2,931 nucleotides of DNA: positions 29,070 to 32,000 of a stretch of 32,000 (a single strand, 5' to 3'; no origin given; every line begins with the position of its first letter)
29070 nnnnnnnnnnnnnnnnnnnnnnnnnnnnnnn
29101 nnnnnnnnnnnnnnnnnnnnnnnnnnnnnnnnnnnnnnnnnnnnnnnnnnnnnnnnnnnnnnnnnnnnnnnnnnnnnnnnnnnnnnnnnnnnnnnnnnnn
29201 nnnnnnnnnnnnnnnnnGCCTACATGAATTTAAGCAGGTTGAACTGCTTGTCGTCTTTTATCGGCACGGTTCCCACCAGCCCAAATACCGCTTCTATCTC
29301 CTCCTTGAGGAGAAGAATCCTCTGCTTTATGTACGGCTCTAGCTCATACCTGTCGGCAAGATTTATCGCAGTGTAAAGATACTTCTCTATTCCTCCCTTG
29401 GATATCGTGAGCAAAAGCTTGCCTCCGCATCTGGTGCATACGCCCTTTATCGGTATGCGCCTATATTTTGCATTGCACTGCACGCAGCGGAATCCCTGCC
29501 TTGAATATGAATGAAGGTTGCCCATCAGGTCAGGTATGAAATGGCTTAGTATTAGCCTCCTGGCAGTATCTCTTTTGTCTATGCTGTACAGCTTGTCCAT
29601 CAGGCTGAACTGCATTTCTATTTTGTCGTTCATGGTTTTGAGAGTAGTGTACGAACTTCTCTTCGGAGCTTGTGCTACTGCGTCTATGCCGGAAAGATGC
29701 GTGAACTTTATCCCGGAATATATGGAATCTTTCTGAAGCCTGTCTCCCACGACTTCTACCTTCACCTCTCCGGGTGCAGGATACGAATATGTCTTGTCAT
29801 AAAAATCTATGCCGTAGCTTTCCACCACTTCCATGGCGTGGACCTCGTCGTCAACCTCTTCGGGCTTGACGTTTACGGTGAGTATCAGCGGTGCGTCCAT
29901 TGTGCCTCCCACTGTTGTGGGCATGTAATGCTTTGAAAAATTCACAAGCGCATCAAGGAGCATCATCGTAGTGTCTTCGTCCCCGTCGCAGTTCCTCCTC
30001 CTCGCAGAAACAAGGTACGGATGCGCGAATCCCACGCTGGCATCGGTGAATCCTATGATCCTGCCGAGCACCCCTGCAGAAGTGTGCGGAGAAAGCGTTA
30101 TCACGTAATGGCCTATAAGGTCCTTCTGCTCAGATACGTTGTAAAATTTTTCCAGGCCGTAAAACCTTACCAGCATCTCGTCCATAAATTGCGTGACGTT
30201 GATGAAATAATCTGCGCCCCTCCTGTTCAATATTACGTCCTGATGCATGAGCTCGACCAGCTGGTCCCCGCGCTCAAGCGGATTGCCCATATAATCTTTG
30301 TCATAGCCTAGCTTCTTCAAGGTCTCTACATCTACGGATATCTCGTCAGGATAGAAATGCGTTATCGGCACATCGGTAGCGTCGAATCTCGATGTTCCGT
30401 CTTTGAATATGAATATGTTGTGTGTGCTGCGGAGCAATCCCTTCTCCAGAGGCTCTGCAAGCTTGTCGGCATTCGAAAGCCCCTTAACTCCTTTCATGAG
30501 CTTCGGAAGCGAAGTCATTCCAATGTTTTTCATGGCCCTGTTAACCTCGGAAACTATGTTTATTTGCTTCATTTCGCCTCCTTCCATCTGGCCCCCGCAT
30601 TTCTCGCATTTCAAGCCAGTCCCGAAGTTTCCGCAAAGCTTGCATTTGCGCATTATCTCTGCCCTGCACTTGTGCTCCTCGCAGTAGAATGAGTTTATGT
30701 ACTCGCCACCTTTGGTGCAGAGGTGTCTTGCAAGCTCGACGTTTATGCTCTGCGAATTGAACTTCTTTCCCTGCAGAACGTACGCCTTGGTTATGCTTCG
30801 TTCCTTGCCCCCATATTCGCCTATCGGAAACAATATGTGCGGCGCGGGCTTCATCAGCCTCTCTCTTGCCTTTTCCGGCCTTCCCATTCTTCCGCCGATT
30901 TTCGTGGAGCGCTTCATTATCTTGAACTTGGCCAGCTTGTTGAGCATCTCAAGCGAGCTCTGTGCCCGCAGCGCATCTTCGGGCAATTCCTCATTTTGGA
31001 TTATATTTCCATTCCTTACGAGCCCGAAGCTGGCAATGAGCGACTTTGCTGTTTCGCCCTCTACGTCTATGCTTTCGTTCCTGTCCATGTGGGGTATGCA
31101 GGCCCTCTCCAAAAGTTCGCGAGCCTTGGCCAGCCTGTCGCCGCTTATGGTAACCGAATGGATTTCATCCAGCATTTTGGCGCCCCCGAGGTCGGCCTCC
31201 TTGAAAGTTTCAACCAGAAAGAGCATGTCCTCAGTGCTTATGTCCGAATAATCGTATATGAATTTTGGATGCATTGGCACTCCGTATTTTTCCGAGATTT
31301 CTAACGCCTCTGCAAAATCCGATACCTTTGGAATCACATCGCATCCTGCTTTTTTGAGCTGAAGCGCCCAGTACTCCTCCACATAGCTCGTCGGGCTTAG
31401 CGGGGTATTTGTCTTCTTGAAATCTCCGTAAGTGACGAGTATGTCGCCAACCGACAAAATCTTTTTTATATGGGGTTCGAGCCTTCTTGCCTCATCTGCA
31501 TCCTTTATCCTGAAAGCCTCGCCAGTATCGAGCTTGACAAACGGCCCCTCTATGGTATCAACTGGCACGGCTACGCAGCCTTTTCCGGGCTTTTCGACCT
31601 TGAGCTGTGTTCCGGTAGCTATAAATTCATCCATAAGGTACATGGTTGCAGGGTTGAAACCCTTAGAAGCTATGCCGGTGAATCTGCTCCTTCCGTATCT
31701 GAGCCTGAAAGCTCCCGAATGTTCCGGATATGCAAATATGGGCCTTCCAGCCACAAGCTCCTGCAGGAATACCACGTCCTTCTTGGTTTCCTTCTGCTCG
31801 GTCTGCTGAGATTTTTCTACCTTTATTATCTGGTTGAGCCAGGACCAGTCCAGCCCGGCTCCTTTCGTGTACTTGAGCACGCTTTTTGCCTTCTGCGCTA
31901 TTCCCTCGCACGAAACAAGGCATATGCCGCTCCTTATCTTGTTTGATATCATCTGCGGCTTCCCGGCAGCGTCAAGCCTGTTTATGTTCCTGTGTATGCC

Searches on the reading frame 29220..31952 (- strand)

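Call 12: search_protein_families(library=pfam, proteins=[window:29220-31952:-], max_evalue=0.001)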
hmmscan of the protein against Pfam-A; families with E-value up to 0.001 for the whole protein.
window:29220-31952:- (910 aa): 3 families
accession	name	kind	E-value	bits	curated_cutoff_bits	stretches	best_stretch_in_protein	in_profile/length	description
PF24846.1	PolC_DP2_cat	-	1.9e-121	405.1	24.3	1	484-777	6-299/299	DNA polymerase II large subunit DP2, catalytic domain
PF24844.1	PolC_DP2_central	-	5.6e-111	371.5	24.3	1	52-426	4-352/372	DNA polymerase II large subunit DP2, central domain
PF03833.19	PolC_DP2_N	-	1.1e-06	28.5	24.3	1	3-44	228-270/271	DNA polymerase II large subunit DP2, N-terminal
